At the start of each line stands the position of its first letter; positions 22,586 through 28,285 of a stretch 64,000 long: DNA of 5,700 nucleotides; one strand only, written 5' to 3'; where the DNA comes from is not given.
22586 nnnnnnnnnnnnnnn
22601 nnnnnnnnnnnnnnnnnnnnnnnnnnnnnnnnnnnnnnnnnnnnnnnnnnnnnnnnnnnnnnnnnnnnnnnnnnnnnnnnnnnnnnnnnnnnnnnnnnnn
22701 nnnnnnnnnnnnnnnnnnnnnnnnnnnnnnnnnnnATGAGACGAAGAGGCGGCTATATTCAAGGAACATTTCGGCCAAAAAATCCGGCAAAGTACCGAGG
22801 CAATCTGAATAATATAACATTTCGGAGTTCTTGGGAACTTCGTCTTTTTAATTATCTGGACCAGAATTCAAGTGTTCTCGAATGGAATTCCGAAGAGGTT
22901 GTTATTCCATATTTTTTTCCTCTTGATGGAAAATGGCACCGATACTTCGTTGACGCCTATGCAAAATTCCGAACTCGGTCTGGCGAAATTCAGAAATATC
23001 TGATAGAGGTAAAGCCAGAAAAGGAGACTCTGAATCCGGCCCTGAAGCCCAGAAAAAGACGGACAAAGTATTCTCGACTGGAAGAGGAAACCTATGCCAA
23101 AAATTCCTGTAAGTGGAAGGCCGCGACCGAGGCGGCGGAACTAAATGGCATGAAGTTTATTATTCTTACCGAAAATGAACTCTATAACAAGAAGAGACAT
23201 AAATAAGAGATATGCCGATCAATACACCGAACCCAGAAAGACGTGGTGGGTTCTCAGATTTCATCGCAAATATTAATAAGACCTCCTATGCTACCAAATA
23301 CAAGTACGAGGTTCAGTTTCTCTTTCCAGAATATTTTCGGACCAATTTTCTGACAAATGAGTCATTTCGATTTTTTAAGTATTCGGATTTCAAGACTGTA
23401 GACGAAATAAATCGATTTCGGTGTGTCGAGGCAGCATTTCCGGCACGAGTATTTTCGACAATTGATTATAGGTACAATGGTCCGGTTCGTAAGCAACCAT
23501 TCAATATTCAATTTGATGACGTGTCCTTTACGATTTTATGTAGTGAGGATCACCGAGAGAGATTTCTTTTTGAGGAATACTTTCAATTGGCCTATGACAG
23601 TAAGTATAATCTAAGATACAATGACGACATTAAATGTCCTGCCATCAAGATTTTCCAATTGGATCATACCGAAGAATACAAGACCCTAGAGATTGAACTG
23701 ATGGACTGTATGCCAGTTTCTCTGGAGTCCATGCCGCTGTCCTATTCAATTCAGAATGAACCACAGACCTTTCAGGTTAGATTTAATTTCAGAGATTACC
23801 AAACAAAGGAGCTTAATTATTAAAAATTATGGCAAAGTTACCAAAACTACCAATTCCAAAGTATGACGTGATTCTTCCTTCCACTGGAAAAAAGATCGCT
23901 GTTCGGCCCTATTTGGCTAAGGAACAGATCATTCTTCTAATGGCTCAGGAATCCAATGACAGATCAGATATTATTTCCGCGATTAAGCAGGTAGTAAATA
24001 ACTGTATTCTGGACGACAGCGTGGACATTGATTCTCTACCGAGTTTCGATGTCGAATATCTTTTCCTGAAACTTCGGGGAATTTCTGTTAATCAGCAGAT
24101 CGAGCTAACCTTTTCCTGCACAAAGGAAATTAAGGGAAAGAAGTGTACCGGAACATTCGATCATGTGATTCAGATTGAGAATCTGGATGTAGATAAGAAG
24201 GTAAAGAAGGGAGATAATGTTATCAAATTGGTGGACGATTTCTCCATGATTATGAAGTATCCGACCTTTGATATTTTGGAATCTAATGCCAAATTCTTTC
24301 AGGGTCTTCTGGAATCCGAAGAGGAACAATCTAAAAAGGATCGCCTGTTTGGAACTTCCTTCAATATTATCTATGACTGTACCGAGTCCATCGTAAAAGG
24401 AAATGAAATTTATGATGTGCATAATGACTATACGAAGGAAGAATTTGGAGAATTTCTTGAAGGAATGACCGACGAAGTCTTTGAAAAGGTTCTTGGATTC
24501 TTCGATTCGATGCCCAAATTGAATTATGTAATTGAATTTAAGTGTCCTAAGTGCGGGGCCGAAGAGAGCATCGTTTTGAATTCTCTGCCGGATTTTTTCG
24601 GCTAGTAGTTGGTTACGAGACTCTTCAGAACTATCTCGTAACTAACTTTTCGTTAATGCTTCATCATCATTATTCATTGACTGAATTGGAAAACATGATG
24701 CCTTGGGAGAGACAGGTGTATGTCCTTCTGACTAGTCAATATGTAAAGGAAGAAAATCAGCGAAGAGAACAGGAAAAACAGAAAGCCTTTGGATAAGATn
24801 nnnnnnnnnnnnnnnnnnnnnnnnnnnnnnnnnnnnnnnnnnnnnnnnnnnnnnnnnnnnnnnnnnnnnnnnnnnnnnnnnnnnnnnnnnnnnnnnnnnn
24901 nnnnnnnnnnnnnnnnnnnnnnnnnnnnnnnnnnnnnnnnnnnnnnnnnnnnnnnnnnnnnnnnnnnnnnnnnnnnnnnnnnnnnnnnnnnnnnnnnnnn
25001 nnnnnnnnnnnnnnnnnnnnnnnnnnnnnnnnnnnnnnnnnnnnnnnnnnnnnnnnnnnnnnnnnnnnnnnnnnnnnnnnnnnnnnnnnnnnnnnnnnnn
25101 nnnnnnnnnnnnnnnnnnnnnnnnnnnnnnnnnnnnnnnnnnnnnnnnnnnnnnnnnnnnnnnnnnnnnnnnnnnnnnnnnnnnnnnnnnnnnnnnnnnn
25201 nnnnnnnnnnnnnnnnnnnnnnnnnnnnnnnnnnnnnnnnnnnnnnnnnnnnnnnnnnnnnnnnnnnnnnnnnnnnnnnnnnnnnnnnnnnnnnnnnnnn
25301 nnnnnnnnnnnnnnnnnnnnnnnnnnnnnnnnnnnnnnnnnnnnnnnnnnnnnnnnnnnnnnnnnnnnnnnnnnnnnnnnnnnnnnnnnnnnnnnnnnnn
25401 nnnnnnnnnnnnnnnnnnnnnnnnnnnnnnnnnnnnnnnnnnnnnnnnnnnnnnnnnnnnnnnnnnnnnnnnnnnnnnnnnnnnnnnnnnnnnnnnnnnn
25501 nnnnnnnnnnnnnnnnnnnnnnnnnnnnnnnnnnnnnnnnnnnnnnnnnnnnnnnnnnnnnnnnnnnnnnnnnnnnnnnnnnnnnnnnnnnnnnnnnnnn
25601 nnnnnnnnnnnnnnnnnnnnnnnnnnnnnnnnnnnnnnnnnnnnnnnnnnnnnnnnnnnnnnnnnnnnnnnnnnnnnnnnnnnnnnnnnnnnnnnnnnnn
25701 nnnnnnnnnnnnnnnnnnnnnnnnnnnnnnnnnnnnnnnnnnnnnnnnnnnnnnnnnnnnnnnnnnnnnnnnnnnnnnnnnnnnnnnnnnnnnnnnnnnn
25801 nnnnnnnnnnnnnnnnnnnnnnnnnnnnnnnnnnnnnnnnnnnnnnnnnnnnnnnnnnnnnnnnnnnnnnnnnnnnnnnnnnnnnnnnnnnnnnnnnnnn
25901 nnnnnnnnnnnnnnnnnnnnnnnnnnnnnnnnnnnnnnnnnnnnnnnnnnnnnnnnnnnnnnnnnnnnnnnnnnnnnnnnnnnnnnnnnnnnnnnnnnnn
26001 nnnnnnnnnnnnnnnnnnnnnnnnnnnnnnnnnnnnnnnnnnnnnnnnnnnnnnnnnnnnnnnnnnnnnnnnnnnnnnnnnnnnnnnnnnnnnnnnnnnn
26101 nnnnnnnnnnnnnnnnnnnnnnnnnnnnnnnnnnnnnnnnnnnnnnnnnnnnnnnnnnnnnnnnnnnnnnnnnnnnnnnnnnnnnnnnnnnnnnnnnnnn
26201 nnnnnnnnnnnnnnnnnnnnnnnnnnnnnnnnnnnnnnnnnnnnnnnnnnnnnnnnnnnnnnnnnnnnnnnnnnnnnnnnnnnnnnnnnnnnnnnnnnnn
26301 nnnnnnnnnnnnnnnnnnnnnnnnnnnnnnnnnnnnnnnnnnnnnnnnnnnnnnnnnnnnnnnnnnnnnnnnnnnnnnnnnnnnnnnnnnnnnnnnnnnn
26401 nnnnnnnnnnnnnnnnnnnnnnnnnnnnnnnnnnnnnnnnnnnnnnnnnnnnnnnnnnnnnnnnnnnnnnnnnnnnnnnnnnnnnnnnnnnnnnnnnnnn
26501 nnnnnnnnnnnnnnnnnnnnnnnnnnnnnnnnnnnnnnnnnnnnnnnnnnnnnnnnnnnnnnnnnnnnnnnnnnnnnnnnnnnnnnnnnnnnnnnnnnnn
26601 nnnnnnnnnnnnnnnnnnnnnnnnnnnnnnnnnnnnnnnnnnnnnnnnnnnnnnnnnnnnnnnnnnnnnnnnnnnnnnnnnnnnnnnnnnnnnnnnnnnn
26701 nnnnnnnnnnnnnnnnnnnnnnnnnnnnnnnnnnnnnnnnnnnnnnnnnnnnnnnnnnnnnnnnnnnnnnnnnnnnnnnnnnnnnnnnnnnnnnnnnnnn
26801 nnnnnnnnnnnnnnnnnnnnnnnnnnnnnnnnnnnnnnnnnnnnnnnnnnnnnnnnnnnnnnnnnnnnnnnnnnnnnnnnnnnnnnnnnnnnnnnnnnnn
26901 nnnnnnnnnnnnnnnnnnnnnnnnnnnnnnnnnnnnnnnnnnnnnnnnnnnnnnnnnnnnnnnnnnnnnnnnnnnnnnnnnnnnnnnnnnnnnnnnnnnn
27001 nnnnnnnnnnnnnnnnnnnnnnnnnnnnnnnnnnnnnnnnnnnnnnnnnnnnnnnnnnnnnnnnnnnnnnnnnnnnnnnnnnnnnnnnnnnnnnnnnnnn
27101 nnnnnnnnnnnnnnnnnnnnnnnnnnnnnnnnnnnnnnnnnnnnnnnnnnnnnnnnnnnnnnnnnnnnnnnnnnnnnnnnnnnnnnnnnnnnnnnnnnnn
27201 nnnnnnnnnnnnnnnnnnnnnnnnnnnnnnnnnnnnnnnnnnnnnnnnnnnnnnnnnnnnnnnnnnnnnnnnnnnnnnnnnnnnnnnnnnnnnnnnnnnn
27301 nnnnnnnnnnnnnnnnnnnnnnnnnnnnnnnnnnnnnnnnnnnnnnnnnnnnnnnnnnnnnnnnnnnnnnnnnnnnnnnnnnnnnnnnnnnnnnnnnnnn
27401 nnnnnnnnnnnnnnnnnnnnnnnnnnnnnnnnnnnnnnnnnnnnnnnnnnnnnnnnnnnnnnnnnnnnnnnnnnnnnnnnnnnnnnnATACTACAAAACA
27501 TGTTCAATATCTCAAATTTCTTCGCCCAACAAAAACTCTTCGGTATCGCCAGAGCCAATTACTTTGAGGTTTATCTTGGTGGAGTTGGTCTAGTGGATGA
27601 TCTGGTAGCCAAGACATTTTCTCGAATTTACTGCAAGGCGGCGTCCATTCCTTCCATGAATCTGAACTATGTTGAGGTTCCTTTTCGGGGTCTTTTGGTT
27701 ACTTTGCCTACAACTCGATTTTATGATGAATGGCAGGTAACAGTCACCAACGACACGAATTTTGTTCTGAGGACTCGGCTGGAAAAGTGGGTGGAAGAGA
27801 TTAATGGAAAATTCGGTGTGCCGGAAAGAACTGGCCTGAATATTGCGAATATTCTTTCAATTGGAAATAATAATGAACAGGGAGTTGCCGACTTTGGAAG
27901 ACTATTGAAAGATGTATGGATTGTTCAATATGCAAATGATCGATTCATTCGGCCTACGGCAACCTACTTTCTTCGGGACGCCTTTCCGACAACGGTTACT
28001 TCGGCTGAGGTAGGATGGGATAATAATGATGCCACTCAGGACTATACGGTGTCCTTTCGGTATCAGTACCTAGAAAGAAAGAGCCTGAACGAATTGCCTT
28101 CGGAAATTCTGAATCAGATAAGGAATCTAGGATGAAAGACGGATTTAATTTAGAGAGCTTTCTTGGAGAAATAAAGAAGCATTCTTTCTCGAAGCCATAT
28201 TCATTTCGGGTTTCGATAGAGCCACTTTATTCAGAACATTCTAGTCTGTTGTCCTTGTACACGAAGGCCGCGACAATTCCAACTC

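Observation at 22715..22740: Palindromic 20-bp element encodes two overlapping divergent T4-late-type promoters, each 7 nt from a start codon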

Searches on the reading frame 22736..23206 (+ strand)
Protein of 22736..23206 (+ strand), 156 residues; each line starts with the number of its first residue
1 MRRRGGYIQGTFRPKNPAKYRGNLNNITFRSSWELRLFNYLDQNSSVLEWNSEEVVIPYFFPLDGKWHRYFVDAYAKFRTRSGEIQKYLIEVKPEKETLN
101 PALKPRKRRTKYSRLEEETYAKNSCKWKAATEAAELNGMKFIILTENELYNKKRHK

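Call 7: search_protein_families(library=phrogs, proteins=[window:22736-23206:+], max_evalue=0.001)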
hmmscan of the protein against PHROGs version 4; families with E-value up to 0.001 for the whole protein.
window:22736-23206:+ (156 aa): 4 families
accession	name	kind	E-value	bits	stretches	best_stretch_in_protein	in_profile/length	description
phrog_218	-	connector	3.3e-53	180.7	1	8-153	4-145/148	head closure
phrog_14892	-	connector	5.4e-26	92.3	1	38-152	1-113/117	head closure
phrog_15427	-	DNA, RNA and nucleotide metabolism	7.2e-07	30.1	1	24-98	159-222/270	endonuclease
phrog_22215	-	unknown function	9.8e-06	26.5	1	25-97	213-275/324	-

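Call 11: find_related_loci(query=window:22736-23206:+, collection=viral_contigs, flank=4000)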
Query window:22736-23206:+ (156 aa) in viral_contigs; peptide patterns used: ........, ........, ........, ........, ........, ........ (x = any residue, [..] = any of these).
313 stretches matched a pattern; 297 encode a relative of the query (tblastn E <= 1e-3); the best 80 are kept; 80 distinct loci.
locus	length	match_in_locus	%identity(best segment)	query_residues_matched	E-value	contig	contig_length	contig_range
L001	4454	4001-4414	50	10-149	5e-43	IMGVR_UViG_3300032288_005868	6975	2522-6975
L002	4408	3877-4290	51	10-149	4e-43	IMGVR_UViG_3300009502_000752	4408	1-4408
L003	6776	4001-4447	47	1-149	6e-43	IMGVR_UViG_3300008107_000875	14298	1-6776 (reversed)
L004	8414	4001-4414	51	10-149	4e-43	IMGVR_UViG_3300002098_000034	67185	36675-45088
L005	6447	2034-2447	50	10-149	6e-43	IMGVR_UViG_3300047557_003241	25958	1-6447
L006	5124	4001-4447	47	1-149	5e-43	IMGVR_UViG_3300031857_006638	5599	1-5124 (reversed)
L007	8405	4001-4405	51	14-150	3e-42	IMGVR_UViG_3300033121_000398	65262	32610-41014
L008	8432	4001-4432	50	9-154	2e-42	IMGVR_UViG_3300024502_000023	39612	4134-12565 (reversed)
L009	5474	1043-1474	50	9-154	2e-42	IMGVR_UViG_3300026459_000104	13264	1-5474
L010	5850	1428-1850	46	9-149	4e-42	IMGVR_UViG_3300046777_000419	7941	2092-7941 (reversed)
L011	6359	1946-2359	51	10-149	2e-42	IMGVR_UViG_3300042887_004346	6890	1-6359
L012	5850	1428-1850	46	9-149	5e-42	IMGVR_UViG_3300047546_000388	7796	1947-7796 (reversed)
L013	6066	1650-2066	49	9-149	5e-42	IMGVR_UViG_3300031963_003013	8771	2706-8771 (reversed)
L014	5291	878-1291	51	10-149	4e-42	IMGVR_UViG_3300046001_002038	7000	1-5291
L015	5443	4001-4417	49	9-149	5e-42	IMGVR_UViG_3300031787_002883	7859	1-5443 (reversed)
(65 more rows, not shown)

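Call 13: search_dna_similar(query=window:22736-23206:+, collection=phages, mode=protein, max_rows=40, rows=spread)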
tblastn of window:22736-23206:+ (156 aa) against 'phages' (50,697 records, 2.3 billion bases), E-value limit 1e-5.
Records with a match: 2577; places in all: 2579; records where one place covers at least 80% of the query: 2551.
Best place of each record, by identity: <60% 2577.
By first word of the organism name: Escherichia 669; Synechococcus 378; Klebsiella 331; Salmonella 203; Vibrio 133; Shigella 90; Aeromonas 80; Acinetobacter 71; Cyanophage 61; Enterobacter 59; and 58 more.
By host as written in the record: - 463; Escherichia coli 281; Klebsiella pneumoniae 115; Synechococcus 107; Synechococcus sp. 38; Escherichia coli O157:H7 38; Salmonella enterica 30; Synechococcus sp. WH7803 28; and 569 more.
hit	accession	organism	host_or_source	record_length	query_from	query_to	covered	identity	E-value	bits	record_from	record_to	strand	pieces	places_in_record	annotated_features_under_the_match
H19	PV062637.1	Nitratidesulfovibrio phage SRB7757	Nitratidesulfovibrio vulgaris ATCC7757 ...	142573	7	153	94%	52.4%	1e-42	155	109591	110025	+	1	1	record has no annotation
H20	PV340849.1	Synechococcus phage Sf-CH1a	Synechococcus sp. WH8102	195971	10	149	90%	49.3%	1e-37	141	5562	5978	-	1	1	head closure protein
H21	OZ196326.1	Vibrio phage K441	Seawater and oysters mix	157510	7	149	92%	47.9%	2e-30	120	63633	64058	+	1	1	head closure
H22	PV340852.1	Synechococcus phage Sf-CH5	Synechococcus sp. WH8102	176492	9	149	90%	48.2%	2e-33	129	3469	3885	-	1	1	head closure protein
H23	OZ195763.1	Vibrio phage D533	Seawater and oysters mix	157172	7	149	92%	47.2%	7e-30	119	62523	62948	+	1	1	head closure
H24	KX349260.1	Synechococcus phage S-RIM2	Synechococcus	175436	9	149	90%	47.5%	1e-31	124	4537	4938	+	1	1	head completion protein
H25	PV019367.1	Enterobacter phage vB_ECC_CW742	Enterobacter hormaechei ST 742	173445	10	149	90%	47.6%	6e-29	116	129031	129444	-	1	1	head closure protein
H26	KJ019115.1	Synechococcus phage ACG-2014d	-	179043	9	149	90%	46.8%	6e-33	127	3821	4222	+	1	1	head completion protein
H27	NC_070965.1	Synechococcus phage S-H34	Synechococcus sp. MW02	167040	1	154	99%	42.9%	4e-32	125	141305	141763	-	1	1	head closure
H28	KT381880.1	Citrobacter phage Margaery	Citrobacter sp.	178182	9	149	90%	46.2%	3e-21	94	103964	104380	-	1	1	head completion protein | ribosome_binding_site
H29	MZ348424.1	Kosakonia phage Kc304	Kosakonia cowanii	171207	5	149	93%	44.7%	8e-27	110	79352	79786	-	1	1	head completion protein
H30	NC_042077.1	Shigella phage Sf21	Shigella flexneri; Shigella sonnei; ...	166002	10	149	90%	46.2%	6e-27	110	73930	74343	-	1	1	head closure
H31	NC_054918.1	Escherichia phage vB_EcoM_G4498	Escherichia coli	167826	10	149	90%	46.2%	6e-27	110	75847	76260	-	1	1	head closure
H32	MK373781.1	Escherichia phage vB_EcoM_KAW1E185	Escherichia coli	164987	10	149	90%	46.2%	7e-27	110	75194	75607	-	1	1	putative head completion protein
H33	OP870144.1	Escherichia phage vB_Eco_F25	Escherichia coli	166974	10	149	90%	46.2%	7e-27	110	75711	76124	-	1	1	head completion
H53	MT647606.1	Pelagibacter phage Mosig EXVC030M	Candidatus Pelagibacter ubique HTCC1062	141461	9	149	90%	41.8%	2e-23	100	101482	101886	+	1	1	putative head completion protein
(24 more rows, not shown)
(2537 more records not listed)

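Call 15: get_annotated_region(hit=H19, flank=4000)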
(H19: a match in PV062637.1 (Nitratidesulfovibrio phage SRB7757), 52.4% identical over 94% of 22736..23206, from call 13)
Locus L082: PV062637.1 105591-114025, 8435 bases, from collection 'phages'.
description: UNVERIFIED: Nitratidesulfovibrio phage SRB7757, complete genome.
organism: Nitratidesulfovibrio phage SRB7757 (NCBI taxid 3400148)
taxonomy: Viruses; Duplodnaviria; Heunggongvirae; Uroviricota; Caudoviricetes
host: Nitratidesulfovibrio vulgaris ATCC7757 (synonym: Desulfovibtio vulgaris); source: -; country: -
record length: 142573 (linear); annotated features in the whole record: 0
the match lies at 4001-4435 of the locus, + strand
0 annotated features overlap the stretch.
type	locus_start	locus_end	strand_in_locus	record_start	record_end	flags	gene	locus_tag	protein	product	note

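Call 38: get_annotated_region(hit=H24, flank=2500)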
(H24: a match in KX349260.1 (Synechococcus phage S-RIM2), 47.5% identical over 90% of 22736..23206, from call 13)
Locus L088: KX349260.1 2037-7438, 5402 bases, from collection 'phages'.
description: Synechococcus phage S-RIM2 isolate RW_11_0905, complete genome.
organism: Synechococcus phage S-RIM2 (NCBI taxid 687800)
taxonomy: Viruses; Duplodnaviria; Heunggongvirae; Uroviricota; Caudoviricetes; Kyanoviridae; Nerrivikvirus; Nerrivikvirus srim2
host: Synechococcus; source: -; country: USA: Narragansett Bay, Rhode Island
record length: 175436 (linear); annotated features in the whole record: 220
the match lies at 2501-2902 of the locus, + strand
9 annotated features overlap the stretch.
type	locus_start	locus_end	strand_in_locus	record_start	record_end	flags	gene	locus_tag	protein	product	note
CDS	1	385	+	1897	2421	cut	-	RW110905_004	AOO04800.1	putative cAMP phosphodiesterases class-II precursor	-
CDS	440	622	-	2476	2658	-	-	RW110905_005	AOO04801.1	hypothetical protein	-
CDS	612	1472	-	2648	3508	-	-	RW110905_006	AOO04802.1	baseplate wedge component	-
CDS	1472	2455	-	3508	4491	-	-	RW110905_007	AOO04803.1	hypothetical protein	-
CDS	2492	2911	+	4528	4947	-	-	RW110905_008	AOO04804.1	head completion protein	-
CDS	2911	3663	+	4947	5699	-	-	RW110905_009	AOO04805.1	hypothetical protein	-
CDS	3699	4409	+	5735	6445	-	-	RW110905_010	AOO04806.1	baseplate hub subunit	-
CDS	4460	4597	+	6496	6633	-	-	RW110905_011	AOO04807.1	baseplate hub assembly catalyst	-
CDS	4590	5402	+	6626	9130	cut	-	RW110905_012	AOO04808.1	hypothetical protein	-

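Call 39: get_annotated_region(hit=H53, flank=2500)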
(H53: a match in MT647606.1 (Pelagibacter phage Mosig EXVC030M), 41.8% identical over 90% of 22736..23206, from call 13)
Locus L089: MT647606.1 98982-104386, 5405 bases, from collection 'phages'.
description: Pelagibacter phage Mosig EXVC030M, complete genome.
organism: Pelagibacter phage Mosig EXVC030M (NCBI taxid 2759214)
taxonomy: Viruses; Duplodnaviria; Heunggongvirae; Uroviricota; Caudoviricetes; Kyanoviridae
host: Candidatus Pelagibacter ubique HTCC1062; source: oxygen minimum zone; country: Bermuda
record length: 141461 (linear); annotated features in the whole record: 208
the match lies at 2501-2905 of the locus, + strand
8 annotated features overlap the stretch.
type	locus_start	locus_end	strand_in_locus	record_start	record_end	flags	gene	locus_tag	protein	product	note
CDS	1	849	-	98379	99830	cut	-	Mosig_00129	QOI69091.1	hypothetical protein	-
CDS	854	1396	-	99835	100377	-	-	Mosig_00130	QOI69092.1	putative baseplate wedge subunit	putative Baseplate wedge subunit Gp53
CDS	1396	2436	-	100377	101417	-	-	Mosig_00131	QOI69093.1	hypothetical protein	putative PFAM-T4_tail_cap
CDS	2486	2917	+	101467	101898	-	-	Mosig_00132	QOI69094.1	putative head completion protein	-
CDS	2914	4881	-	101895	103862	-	-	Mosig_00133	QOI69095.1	hypothetical protein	-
CDS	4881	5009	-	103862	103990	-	-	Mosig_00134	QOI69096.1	hypothetical protein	-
CDS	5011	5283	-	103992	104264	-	-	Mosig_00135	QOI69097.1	hypothetical protein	-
CDS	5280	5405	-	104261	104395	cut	-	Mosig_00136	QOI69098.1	putative baseplate hub assembly catalyst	-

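Call 40: get_annotated_region(hit=H21, flank=2500)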
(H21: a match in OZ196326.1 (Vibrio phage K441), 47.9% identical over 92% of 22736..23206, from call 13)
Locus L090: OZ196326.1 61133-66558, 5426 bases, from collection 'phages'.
description: Vibrio phage K441 genome assembly, chromosome: VPK441_1.
organism: Vibrio phage K441 (NCBI taxid 3105708)
taxonomy: Viruses
host: -; source: Seawater and oysters mix; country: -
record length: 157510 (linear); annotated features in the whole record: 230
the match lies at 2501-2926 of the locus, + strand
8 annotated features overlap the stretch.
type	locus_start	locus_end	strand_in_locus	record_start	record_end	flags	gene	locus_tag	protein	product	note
CDS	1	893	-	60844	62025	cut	-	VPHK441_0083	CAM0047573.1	tail protein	-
CDS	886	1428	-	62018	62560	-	-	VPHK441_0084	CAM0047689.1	baseplate wedge subunit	-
CDS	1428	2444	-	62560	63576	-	-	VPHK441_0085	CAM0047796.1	baseplate tail tube cap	-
CDS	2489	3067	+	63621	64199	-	-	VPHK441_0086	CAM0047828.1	head closure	-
CDS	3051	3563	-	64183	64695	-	-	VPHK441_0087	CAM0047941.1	hypothetical protein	-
CDS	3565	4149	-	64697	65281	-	-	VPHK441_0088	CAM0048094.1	hypothetical protein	-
CDS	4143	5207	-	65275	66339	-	-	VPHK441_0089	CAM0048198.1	DNA primase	-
CDS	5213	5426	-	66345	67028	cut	-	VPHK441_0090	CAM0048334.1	hypothetical protein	-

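Call 55: search_protein_families(library=pfam, proteins=[window:22736-23206:+], max_evalue=0.01)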
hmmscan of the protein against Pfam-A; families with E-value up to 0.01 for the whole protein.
window:22736-23206:+ (156 aa): 1 family
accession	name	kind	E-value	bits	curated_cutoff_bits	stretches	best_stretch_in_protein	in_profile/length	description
PF08722.17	Tn7_TnsA-like_N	-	2e-21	76.8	26.5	1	44-146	1-85/85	TnsA-like endonuclease N terminal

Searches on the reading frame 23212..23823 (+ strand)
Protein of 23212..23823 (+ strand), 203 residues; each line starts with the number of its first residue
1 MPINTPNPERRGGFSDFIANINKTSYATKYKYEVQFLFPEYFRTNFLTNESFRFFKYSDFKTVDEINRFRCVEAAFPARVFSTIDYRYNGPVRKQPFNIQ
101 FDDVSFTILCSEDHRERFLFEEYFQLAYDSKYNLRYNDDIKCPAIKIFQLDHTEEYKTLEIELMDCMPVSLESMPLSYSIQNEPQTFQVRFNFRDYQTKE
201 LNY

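Call 7: search_protein_families(library=phrogs, proteins=[window:23212-23823:+], max_evalue=0.001)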
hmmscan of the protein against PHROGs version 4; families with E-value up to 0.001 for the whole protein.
window:23212-23823:+ (203 aa): 2 families
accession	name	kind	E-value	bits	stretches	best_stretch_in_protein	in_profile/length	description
phrog_45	-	tail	5.8e-24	85.9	1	9-199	73-255/350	tail tube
phrog_3629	-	tail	2.4e-13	50.9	1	69-198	78-206/313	tail tube protein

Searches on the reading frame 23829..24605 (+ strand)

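Call 7: search_protein_families(library=phrogs, proteins=[window:23829-24605:+], max_evalue=0.001)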
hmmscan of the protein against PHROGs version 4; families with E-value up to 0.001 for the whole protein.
window:23829-24605:+ (258 aa): 3 families
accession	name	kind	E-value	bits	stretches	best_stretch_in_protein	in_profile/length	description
phrog_150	-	tail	3.8e-59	201.4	1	2-257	5-232/282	baseplate hub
phrog_13792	-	unknown function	2.3e-05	24.9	1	17-130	27-135/263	-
phrog_9914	-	tail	0.00031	21.4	0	27-255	5-210/217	baseplate hub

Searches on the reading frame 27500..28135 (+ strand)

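Call 23: search_protein_families(library=phrogs, proteins=[window:27500-28135:+])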
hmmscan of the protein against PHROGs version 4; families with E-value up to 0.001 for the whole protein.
window:27500-28135:+ (211 aa): 1 family
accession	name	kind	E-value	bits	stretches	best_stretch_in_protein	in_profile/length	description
phrog_45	-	tail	2.2e-32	113.6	1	1-197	75-258/350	tail tube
